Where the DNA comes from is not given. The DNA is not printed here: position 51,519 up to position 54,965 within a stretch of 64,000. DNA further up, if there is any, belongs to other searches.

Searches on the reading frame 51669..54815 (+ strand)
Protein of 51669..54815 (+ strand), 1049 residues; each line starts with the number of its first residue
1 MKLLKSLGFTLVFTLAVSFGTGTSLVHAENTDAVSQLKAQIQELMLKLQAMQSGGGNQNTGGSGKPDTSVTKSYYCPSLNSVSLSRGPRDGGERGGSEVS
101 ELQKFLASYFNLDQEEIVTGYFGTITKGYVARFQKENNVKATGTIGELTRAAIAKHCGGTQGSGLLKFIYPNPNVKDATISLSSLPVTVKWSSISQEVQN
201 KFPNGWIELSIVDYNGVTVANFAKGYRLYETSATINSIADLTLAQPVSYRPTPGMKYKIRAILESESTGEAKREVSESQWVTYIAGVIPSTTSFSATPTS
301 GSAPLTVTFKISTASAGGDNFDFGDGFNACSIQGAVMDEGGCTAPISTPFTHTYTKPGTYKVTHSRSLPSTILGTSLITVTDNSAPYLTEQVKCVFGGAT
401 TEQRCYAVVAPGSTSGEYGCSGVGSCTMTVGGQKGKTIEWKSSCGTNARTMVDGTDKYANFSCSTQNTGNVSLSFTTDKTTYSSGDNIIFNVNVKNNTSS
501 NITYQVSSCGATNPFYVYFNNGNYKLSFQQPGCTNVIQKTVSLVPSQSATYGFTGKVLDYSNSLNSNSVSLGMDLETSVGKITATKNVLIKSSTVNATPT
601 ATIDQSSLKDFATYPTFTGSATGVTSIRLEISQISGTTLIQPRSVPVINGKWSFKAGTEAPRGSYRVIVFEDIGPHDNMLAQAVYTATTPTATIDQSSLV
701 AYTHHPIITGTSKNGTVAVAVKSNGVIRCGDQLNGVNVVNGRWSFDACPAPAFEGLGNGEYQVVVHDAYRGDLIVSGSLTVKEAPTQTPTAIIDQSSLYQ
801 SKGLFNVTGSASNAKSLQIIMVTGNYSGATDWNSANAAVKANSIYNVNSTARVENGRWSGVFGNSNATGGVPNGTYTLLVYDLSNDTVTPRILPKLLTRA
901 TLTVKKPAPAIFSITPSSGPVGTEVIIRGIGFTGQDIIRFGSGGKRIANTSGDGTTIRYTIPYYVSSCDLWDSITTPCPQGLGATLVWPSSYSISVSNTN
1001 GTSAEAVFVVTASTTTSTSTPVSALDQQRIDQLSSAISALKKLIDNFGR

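Call 57: search_protein_families(library=pfam, proteins=[window:51669-54815:+], max_evalue=0.00001)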
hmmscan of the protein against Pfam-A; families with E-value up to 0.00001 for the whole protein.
window:51669-54815:+ (1049 aa): 1 family
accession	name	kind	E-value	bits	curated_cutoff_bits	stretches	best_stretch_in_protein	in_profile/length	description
PF01471.23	PG_binding_1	-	5e-10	39.9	23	1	96-153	2-57/57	Putative peptidoglycan binding domain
